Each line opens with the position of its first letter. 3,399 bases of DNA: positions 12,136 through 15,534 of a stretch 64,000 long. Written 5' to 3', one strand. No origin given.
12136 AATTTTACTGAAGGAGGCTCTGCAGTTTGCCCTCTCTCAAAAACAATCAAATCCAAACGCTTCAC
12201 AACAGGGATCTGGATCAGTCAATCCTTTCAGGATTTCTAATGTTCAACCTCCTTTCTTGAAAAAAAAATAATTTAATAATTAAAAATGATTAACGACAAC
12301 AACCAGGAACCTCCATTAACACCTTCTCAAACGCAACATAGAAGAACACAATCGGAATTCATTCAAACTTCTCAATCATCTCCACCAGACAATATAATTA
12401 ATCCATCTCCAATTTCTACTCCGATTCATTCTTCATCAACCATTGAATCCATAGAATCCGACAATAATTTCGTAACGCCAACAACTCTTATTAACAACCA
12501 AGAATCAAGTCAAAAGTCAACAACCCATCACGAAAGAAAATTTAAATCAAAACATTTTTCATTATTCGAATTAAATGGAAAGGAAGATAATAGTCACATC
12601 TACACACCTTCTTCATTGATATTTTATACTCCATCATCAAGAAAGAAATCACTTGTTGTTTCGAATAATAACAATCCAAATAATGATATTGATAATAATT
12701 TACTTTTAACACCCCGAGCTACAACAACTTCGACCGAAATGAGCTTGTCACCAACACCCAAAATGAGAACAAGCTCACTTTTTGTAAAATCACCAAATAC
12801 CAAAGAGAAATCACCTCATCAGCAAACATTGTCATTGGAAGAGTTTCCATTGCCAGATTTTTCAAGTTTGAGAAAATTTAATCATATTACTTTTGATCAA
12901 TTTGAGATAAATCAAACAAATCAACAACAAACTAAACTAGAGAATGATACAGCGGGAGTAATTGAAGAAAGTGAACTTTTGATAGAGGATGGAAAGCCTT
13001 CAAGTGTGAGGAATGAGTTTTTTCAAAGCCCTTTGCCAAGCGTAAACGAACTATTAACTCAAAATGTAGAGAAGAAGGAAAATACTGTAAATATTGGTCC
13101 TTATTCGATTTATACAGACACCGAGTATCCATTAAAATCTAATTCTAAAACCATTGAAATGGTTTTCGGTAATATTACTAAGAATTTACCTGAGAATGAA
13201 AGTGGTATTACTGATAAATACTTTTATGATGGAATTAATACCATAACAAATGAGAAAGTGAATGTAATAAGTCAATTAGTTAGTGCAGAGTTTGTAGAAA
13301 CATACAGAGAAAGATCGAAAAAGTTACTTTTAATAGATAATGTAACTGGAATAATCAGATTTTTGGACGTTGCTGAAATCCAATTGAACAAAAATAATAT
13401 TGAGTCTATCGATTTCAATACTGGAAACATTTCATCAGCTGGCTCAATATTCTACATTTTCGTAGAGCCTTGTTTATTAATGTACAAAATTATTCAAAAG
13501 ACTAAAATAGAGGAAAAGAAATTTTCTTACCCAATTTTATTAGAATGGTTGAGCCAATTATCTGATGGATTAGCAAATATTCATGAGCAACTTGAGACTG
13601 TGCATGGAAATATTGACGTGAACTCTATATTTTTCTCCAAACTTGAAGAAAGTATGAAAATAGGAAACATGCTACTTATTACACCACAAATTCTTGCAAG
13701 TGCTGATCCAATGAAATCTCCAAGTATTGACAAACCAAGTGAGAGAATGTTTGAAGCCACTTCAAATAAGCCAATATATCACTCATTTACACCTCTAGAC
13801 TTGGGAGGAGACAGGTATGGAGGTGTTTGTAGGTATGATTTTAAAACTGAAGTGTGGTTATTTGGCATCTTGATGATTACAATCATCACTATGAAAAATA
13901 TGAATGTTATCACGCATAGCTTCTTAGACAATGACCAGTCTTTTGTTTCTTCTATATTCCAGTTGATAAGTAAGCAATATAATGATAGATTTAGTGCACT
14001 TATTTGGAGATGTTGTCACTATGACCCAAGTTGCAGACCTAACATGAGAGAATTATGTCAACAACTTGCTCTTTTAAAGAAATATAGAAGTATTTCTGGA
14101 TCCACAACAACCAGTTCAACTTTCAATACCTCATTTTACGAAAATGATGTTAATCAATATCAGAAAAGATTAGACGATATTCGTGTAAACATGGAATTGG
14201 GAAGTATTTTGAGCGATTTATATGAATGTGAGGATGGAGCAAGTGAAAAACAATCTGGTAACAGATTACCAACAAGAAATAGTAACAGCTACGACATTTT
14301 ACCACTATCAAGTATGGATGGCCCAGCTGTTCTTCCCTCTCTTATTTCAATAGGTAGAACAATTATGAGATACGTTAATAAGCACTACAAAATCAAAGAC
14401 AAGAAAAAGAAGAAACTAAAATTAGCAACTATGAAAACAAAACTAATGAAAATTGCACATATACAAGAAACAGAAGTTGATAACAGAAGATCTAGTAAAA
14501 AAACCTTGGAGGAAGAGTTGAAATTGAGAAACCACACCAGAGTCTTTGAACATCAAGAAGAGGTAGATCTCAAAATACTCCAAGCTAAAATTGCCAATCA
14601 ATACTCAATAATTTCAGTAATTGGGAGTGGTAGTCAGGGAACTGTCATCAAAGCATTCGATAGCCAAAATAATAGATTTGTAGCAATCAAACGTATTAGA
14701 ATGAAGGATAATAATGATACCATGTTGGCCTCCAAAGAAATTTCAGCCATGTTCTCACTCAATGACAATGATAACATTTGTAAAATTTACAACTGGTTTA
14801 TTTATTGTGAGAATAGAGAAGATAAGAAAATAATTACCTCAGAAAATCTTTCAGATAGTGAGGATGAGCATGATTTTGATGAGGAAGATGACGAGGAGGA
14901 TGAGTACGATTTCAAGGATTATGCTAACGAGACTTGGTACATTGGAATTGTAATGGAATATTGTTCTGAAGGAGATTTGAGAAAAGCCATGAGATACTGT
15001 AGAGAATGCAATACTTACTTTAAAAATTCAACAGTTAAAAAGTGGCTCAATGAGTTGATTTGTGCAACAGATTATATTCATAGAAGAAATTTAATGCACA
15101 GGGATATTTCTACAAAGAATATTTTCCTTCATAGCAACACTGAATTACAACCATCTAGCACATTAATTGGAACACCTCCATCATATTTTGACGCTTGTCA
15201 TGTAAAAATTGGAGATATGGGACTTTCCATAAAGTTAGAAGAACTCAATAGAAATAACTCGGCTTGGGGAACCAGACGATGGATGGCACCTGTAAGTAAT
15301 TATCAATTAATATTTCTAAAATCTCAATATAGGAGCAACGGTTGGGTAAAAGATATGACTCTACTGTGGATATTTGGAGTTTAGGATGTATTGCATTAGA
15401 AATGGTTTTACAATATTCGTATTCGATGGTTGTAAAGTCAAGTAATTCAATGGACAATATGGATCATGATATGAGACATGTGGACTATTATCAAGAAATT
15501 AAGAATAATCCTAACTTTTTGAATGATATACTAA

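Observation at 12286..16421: Tandem pseudokinase-kinase gene with C-terminal SAM domain, next to the dead kinesin and a further pseudokinase-like ORF at the window start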

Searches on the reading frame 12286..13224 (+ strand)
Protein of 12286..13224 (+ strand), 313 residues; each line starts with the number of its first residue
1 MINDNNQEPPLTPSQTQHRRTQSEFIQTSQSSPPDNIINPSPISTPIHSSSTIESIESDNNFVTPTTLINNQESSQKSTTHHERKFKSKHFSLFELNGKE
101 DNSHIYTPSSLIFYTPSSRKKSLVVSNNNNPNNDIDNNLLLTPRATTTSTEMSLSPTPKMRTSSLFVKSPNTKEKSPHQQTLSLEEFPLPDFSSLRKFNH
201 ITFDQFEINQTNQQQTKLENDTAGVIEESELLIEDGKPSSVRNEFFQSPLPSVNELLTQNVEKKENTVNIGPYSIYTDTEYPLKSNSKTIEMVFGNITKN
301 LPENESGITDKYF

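Call 8: search_protein_families(library=pfam, max_evalue=10, proteins=[window:12286-13224:+])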
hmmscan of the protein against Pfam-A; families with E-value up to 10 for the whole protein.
seq(313 aa): 0 families
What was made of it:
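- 12286..13074 (+): N-terminal low-complexity region (res 1-263) with a few invariant short motifs (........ 18-25, KHFSLFE, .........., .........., NHITFDQ, SPLPSV). No Pfam domain. Pfam finds nothing (call 8).
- On JAK family: No Pfam domain in res 1-313 (call 8).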

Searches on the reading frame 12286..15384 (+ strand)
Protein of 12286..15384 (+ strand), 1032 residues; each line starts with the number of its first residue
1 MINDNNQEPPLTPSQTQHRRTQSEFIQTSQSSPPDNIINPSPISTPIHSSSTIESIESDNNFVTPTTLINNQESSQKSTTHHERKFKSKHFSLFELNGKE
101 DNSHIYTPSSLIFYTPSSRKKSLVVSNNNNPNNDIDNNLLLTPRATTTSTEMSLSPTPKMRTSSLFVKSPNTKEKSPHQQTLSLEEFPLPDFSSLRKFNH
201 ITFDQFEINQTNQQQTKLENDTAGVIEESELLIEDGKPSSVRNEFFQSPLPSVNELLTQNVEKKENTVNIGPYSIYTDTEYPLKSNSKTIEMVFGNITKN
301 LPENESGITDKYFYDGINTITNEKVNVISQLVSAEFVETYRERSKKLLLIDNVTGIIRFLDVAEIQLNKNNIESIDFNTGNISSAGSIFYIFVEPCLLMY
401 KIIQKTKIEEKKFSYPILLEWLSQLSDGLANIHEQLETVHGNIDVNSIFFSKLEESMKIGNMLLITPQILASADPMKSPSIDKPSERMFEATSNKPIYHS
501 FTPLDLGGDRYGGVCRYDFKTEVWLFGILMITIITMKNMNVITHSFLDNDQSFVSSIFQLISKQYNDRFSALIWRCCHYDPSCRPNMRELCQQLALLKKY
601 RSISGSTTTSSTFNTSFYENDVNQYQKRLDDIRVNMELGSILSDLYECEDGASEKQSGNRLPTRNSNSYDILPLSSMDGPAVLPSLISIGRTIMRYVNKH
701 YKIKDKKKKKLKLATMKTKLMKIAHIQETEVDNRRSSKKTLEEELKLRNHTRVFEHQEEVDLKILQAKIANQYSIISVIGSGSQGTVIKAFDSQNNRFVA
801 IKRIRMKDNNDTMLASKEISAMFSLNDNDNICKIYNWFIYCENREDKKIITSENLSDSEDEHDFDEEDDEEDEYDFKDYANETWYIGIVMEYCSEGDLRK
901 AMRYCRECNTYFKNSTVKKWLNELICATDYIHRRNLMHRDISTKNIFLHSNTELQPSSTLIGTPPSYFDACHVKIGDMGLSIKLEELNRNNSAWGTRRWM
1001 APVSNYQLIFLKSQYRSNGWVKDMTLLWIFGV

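Call 80: list_cluster_members(proteins=[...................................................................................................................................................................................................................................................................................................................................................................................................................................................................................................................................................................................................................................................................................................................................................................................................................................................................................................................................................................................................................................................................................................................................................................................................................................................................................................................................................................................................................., window:12286-15384:+])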
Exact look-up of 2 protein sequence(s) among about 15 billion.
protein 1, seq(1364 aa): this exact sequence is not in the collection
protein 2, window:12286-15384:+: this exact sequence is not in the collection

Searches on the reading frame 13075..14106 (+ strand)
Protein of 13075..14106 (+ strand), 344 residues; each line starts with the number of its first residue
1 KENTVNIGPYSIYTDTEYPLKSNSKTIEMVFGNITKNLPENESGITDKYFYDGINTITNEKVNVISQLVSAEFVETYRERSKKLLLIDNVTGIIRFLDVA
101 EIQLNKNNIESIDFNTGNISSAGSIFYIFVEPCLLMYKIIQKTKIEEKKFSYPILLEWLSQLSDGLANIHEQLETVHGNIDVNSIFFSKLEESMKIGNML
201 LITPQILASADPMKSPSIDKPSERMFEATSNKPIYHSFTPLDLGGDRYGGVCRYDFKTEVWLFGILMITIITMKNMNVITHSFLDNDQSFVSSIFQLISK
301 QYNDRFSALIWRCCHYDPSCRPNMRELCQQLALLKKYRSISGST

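Call 26: predict_structure(alignment_id=A2)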
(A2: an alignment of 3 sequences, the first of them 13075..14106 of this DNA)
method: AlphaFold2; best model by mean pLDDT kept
length: 344 residues; sequences in the alignment: 3
mean_pLDDT: 32.5   pTM: 0.20
mean pLDDT of the five models: 32.5, 29.7, 29.5, 29.3, 28.9
residues with pLDDT >= 90: 0; 70-90: 0; 50-70: 0; < 50: 344
segments of 3 or more residues with pLDDT < 50: 1-344
pLDDT, mean of each block of 10 residues (from residue 1): 34 33 36 35 30 28 29 32 30 28 27 26 30 39 36 38 39 33 30 29 24 26 27 24 30 32 39 40 38 38 39 36 38 35 30
secondary structure, 60 per line:
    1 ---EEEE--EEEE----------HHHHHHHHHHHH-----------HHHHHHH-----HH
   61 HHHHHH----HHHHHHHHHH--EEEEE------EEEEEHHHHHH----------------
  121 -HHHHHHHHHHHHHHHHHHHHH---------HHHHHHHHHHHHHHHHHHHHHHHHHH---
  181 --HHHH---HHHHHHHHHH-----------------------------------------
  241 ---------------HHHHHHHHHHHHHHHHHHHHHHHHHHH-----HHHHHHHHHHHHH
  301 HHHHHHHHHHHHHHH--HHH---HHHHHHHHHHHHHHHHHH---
elements in order: E4-7 E10-13 H24-35 H47-53 H59-66 H71-80 E83-87 E94-98 H99-104 H122-142 H152-177 H183-186 H190-199 H256-282 H288-315 H324-341
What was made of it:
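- Tried and rejected: AlphaFold2 on the dead domain with only the three Naegleria sequences failed (mean pLDDT 32.5, call 26).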

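Call 27: search_protein_representatives(alignment_id=A2)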
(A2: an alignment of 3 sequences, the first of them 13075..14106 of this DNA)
Query: 3 sequences, 342 profile positions. Proteins with E-value up to 0.001 (for the whole library): 7; up to 1e-10: 2; up to 1e-30: 2. The best 7 are listed.
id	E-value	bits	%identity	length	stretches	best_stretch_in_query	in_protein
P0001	4.9e-215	729.7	-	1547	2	1-342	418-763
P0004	1.1e-38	149.9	-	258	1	142-340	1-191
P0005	1.1e-07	48.0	-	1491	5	301-330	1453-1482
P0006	3.3e-07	46.4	-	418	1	78-330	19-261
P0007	1.7e-05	40.7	-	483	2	118-270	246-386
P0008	2.0e-04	37.2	-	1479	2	164-333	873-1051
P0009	2.1e-04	37.2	-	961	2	219-330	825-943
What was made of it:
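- Tried and rejected: A full HMMER scan of 1.84 billion representative proteins found only 7 hits at E<=1e-3 for the dead domain (call 27).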

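Call 30: search_solved_structures(query=A2, max_evalue=0.01, show_alignments=2)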
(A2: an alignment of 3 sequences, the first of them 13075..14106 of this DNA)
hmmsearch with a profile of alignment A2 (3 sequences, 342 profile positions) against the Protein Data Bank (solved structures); distinct sequences matched with E-value up to 0.01: 3.
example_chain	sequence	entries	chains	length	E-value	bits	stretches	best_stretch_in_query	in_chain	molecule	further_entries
2vwi_A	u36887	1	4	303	0.0078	18.8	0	250-327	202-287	SERINE/THREONINE-PROTEIN KINASE OSR1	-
3dak_A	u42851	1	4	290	0.0084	18.7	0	250-327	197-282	Serine/threonine-protein kinase OSR1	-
6lba_A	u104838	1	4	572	0.009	18.6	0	304-336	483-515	Protein kinase family protein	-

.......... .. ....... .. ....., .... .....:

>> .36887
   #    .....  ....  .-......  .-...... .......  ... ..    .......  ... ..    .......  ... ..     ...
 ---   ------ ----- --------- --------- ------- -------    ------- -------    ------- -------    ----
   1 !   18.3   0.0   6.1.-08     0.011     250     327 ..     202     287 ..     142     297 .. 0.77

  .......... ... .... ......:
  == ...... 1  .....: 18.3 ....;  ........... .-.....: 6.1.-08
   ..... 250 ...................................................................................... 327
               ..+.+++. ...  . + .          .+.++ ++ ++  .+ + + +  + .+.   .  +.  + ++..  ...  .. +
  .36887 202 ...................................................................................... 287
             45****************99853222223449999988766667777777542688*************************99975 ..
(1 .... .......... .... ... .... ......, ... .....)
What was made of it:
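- The dead domain gave no GCN2 hit (call 30).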

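Call 34: find_encoding_contigs(protein=P0004, flank=10000, max_places=3)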
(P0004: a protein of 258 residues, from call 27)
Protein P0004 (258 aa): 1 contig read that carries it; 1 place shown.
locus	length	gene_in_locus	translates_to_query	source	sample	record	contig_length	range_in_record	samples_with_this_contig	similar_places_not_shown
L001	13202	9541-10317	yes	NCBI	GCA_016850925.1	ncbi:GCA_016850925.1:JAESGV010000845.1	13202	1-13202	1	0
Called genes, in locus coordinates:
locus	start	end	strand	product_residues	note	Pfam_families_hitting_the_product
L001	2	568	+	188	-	?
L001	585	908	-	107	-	-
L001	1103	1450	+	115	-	-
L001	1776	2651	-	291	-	-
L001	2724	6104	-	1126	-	PF01843:DIL (weak)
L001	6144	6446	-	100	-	PF00307:CH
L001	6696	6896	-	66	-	-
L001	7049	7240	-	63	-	PF00293:NUDIX (weak)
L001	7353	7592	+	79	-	-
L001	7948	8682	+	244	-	PF02112:PDEase_II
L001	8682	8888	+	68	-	-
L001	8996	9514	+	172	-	-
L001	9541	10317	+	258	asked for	PF00069:Pkinase (weak), PF07714:PK_Tyr_Ser-Thr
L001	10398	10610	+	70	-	-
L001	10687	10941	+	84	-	-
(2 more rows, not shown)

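Call 56: predict_structure(alignment_id=A6)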
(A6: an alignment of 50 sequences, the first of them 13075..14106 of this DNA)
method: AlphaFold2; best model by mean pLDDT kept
length: 344 residues; sequences in the alignment: 50
mean_pLDDT: 62.5   pTM: 0.60
mean pLDDT of the five models: 62.5, 61.3, 60.9, 60.4, 59.2
residues with pLDDT >= 90: 122; 70-90: 34; 50-70: 19; < 50: 169
segments of 3 or more residues with pLDDT < 50: 1-7, 9-129, 211-248
pLDDT, mean of each block of 10 residues (from residue 1): 40 34 32 35 31 27 30 29 34 38 39 35 40 88 96 96 94 86 91 85 54 41 33 38 46 82 98 94 92 97 97 94 97 88 53
secondary structure, 60 per line:
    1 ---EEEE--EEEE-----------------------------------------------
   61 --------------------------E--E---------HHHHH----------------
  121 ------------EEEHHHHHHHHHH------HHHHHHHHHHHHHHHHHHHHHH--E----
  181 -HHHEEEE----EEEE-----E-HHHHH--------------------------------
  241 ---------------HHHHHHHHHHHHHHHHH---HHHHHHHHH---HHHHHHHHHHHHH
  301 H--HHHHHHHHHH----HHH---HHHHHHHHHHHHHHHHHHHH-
elements in order: E4-7 E10-13 H100-104 E133-135 H136-145 H152-173 E185-188 E193-196 H204-208 H256-272 H276-284 H288-301 H304-313 H324-343
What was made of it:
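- The N-lobe of the dead domain could not be modelled with confidence (pLDDT <50, call 56).
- Tried and rejected: The N-lobe and activation segment stayed below 50 (call 56).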

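Call 59: fold_search(model_id=the predicted structure, library=pdb)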
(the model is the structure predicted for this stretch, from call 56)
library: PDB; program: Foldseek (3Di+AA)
matches with E <= 10: 1925; with E <= 0.001: 895
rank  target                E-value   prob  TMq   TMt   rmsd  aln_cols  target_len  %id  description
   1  5de2_B                1.6e-06  1.00  0.37  0.49   4.2       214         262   14  Structural mechanism of Nek7 activation by Nek9-induced dimerisation (released 2015-11-11)
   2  2j0l                  1.7e-06  1.00  0.37  0.45   7.7       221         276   19  Crystal structure of a the active conformation of the kinase domain of focal adhesion kinase with a phosphorylated activ (released 2007-06-26)
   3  5fm2                  1.9e-06  1.00  0.34  0.42   9.3       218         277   13  Crystal structure of hyper-phosphorylated RET kinase domain with (proximal) juxtamembrane segment (released 2016-12-28)
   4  5cf8_B                2.2e-06  1.00  0.39  0.45   9.6       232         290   19  CRYSTAL STRUCTURE OF JANUS KINASE 2 IN COMPLEX WITH N,N-DICYCLOPROPYL-10-ETHYL-7-[(3-METHOXYPROPYL)AMINO] -3-METHYL-3, (released 2015-08-26)
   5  6nvi                  3.2e-06  1.00  0.38  0.48   5.5       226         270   16  FGFR4 complex with N-(3-chloro-2-((5-((2,6-dichloro-3,5-dimethoxybenzyl)oxy)pyrimidin-2-yl)amino)-5-fluorophenyl)acrylam (released 2019-07-10)
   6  6vgl_A                3.2e-06  1.00  0.39  0.44   9.6       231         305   19  JAK2 JH1 in complex with ruxolitinib (released 2021-01-13)
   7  2g1t_C                3.6e-06  1.00  0.35  0.43   8.0       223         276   16  A Src-like Inactive Conformation in the Abl Tyrosine Kinase Domain (released 2006-05-23)
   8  8ws0_B                4.2e-06  1.00  0.41  0.51   8.4       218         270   15  Crystal structure of human NEK7 S195D mutant (released 2025-04-16)
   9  6s75_D                4.2e-06  1.00  0.40  0.54   9.9       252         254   15  Crystal structure of Nek7 bound to compound 51 (released 2020-06-10)
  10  4jvg_A                4.2e-06  1.00  0.38  0.48   5.3       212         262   17  B-Raf Kinase in Complex with Birb796 (released 2013-05-29)
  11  6yvy_B                4.2e-06  1.00  0.35  0.46   6.6       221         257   17  FOCAL ADHESION KINASE CATALYTIC DOMAIN IN COMPLEX WITH 4-{[4-{[(1R,2R)-2-(dimethylamino)cyclopentyl]amino}-5-(trifluor (released 2021-02-10)
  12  5cf6_B                4.8e-06  1.00  0.37  0.43   9.9       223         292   18  CRYSTAL STRUCTURE OF JANUS KINASE 2 IN COMPLEX WITH N,N-DICYCLOPROPYL-10-[(2S)-2,3-DIHYDROXYPROPYL]-3-METHYL-7-(METHYL (released 2015-08-26)
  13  8ej4_K                5.0e-06  1.00  0.35  0.46   5.8       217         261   12  Cryo-EM structure of the active NLRP3 inflammasome disk (released 2022-12-14)
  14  4zim_B                5.0e-06  1.00  0.37  0.42   9.8       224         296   19  CRYSTAL STRUCTURE OF JANUS KINASE 2 IN COMPLEX WITH A 9H-CARBAZOLE-1-CARBOXAMIDE INHIBITOR (released 2015-06-03)
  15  4d4s_B                5.3e-06  1.00  0.36  0.47   5.1       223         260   16  Focal Adhesion Kinase catalytic domain (released 2015-02-18)
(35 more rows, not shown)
